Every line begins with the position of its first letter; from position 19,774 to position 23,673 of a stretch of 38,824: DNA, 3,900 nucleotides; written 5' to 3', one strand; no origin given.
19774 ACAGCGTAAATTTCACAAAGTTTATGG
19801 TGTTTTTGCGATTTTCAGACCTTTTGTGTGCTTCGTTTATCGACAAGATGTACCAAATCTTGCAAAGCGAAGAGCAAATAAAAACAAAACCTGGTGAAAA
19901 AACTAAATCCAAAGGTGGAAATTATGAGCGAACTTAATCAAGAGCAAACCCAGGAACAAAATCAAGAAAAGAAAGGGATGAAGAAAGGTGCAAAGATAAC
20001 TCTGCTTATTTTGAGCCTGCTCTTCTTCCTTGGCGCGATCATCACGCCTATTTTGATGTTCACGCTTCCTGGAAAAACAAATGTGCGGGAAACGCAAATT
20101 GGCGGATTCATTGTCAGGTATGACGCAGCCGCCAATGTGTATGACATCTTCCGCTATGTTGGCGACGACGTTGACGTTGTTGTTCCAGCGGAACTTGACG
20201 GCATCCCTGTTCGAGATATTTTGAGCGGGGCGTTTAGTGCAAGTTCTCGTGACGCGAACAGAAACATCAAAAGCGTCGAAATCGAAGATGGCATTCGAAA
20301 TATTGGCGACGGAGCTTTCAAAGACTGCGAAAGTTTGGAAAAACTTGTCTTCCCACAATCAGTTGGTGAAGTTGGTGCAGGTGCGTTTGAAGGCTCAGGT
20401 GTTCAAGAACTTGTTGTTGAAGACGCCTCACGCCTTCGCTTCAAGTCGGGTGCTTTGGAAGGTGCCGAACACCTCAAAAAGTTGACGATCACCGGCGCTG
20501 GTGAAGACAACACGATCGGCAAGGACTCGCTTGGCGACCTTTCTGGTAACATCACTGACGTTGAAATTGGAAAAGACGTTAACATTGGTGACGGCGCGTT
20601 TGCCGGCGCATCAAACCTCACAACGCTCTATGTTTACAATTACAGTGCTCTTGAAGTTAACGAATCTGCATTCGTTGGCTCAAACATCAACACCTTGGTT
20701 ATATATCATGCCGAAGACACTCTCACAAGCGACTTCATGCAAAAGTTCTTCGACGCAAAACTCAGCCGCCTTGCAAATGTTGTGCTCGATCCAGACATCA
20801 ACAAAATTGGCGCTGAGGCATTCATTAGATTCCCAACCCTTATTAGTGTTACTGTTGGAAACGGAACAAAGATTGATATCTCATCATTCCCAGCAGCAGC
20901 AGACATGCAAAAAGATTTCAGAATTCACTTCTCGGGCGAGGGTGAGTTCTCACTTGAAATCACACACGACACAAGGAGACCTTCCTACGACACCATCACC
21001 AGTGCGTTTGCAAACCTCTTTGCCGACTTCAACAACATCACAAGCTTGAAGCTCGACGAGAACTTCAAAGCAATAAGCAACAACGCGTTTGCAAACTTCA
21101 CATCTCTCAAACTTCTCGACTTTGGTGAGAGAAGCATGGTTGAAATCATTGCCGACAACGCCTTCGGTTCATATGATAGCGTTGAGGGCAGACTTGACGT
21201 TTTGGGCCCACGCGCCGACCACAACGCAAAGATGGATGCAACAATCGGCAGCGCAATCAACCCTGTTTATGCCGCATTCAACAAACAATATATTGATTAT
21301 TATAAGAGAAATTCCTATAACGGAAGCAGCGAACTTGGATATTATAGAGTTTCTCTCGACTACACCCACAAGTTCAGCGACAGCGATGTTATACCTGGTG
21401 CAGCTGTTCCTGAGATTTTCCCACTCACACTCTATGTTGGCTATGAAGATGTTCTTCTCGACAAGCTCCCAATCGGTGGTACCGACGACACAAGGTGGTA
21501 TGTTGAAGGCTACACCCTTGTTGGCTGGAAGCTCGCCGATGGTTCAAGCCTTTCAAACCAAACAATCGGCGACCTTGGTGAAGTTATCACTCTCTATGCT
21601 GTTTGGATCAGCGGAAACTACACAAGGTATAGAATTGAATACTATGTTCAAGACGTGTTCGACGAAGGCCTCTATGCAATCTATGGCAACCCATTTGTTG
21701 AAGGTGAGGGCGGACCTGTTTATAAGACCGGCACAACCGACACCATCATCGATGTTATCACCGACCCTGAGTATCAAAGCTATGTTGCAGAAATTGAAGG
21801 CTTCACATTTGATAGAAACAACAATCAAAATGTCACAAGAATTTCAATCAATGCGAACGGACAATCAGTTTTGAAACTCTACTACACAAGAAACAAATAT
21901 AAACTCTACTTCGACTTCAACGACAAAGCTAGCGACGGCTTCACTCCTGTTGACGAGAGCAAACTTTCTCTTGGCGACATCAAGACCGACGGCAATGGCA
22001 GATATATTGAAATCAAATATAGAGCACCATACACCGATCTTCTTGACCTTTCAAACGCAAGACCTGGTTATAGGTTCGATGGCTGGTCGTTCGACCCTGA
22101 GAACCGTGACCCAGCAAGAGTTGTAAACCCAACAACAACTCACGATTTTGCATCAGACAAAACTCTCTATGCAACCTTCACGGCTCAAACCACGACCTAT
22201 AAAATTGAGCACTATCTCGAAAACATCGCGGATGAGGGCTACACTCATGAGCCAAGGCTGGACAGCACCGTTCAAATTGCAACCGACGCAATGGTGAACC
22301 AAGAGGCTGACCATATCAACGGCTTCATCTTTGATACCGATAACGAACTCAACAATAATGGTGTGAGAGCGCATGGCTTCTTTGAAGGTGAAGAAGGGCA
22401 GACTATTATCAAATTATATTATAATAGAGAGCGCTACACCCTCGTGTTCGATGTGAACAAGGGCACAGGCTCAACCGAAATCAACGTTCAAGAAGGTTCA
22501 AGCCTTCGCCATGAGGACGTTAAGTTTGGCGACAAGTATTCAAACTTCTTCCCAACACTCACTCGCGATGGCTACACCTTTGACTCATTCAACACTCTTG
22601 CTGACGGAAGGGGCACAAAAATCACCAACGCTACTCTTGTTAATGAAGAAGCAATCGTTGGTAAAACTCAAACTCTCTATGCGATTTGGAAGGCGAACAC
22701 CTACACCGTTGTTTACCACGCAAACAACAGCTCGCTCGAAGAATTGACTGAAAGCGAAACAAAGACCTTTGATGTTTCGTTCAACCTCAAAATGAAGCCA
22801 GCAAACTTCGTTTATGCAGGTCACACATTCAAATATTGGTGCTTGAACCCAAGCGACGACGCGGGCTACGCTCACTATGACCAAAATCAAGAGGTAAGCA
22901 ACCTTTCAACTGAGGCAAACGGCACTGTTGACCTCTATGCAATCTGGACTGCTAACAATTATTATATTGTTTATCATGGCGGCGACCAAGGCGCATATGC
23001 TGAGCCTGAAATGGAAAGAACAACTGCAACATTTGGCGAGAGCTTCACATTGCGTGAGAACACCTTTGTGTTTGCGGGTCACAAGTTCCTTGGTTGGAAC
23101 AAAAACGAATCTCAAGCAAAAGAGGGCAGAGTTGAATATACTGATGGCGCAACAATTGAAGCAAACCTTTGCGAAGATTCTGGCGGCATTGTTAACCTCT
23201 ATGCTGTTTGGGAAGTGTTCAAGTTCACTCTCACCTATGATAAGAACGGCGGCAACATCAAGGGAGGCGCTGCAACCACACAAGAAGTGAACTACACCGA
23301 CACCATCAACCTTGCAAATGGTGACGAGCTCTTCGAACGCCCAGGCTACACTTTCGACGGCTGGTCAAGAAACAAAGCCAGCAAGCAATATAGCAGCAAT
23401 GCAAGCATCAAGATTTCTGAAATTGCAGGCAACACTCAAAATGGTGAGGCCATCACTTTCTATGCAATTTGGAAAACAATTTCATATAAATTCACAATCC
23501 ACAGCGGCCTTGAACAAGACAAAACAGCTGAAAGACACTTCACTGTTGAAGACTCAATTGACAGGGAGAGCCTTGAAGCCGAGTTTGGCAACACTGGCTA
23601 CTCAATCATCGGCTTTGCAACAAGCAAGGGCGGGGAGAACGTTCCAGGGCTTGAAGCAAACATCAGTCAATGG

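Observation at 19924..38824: Giant (>6300 aa, 3'-open) surface-protein gene that the supplied ORF track does not contain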

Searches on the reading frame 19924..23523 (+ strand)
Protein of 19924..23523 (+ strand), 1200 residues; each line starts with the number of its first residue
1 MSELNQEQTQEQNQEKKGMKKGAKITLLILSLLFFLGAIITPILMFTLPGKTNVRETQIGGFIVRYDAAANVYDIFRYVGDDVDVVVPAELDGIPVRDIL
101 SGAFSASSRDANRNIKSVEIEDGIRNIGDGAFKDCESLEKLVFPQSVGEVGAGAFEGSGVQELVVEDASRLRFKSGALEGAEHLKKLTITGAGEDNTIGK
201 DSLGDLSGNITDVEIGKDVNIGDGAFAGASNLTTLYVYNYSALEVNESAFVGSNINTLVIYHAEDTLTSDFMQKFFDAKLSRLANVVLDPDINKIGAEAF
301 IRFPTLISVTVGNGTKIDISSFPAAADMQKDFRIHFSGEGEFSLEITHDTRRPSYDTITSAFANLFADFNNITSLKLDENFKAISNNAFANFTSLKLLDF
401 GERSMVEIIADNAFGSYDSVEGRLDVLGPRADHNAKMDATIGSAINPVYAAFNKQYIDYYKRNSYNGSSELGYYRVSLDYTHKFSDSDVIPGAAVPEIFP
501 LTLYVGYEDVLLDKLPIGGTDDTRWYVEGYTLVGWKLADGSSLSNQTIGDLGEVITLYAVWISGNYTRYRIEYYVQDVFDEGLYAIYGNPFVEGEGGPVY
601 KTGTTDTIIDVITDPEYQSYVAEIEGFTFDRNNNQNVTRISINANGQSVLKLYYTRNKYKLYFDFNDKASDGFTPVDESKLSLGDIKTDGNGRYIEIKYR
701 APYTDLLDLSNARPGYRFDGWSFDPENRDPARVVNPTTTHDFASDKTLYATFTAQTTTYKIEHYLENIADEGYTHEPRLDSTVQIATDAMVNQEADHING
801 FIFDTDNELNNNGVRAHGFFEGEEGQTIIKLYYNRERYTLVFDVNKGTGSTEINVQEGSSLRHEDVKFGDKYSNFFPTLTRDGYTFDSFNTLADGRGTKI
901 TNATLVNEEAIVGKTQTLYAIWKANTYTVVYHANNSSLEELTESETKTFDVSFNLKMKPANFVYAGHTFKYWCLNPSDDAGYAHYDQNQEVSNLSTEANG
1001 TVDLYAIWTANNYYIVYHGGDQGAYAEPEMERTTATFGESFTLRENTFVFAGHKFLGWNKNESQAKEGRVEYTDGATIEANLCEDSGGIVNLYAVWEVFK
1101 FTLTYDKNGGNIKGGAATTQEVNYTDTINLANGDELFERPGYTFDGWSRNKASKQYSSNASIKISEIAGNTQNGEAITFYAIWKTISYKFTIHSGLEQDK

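Call 69: search_protein_representatives(protein=window:19924-23523:+)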
Query: 1200 residues. Proteins with E-value up to 0.001 (for the whole library): 151227; up to 1e-10: 62588; up to 1e-30: 6094. The best 150 are listed.
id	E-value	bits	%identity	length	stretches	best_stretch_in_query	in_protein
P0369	5.6e-283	958.4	33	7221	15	5-1061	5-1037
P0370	1.8e-261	887.2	32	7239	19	6-1064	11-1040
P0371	6.3e-254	862.2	36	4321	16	878-1163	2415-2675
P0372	5.0e-250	849.3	31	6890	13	12-773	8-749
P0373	3.3e-245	833.3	34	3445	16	879-1151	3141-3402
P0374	3.1e-236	803.6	35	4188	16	912-1163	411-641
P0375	4.2e-214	730.3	35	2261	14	916-1189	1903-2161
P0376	3.4e-212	724.0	32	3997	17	837-1150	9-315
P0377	1.1e-208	712.4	34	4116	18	879-1190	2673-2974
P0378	1.1e-195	669.4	35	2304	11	837-1189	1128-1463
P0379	2.1e-189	648.5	34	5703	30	880-1149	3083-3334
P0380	3.2e-186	638.0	35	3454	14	871-1111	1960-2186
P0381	1.4e-179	616.0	33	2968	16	880-1190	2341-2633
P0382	1.6e-176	605.8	37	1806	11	903-1111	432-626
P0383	5.5e-171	587.5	38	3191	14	879-1150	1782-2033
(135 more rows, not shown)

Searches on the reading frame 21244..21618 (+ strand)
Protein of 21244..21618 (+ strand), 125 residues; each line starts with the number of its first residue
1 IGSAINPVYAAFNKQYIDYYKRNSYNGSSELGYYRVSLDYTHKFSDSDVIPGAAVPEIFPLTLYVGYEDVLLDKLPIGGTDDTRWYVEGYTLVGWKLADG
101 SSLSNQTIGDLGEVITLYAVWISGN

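Call 104: search_protein_families(library=pfam, proteins=[window:21244-21618:+], max_evalue=1)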
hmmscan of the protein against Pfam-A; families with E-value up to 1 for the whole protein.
window:21244-21618:+ (125 aa): 0 families

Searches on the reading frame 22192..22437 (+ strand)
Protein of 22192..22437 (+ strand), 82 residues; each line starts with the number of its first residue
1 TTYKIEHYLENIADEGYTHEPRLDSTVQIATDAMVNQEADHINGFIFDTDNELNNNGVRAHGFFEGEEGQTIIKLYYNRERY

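Call 23: search_protein_families(library=pfam, alignment_id=A1, max_evalue=1)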
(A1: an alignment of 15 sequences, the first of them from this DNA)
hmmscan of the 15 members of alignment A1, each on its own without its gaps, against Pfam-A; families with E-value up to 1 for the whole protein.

A. member 1, seq(82 aa): 0 families

B. families by the number of members that match (of 15 scanned): 7 families
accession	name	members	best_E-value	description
PF06458.18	MucBP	2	0.079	MucBP domain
PF03413.25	PepSY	1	0.059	Peptidase propeptide and YPEB domain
PF09951.15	Imm33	1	0.082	Immunity protein Imm33 domain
PF03659.20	Glyco_hydro_71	1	0.093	Glycosyl hydrolase family 71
PF10102.14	DUF2341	1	0.1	Domain of unknown function (DUF2341)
PF09394.16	Inhibitor_I42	1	0.11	Chagasin family peptidase inhibitor I42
PF21310.3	OCRL-like_ASH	1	0.23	Inositol polyphosphate 5-phosphatase OCRL-like, ASH domain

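Call 24: search_solved_structures(query=A1, max_evalue=1, show_alignments=2)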
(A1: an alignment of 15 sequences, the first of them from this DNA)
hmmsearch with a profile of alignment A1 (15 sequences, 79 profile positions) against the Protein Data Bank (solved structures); distinct sequences matched with E-value up to 1: 1.
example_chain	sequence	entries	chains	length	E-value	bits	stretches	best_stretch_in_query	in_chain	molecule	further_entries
3ufi_A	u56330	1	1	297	0.45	14.5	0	19-74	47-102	hypothetical protein BACOVA_04980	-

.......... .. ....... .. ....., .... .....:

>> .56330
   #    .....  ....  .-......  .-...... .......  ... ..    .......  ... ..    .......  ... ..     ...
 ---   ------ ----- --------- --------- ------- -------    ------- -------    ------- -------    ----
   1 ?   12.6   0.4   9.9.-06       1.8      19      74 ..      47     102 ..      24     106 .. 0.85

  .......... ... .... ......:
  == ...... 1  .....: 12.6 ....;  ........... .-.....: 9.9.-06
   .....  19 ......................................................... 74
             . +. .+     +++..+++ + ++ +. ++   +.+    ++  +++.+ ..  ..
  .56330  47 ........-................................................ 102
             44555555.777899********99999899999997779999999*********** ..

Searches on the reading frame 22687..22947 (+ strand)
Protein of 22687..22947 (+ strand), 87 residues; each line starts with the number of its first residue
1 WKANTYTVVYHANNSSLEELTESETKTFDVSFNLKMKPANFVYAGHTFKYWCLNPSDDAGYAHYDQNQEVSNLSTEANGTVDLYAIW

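Call 88: search_solved_structures(query=A6, max_evalue=0.01)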
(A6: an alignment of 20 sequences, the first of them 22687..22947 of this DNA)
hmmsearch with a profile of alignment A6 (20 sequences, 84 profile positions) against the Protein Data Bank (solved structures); distinct sequences matched with E-value up to 0.01: 0.
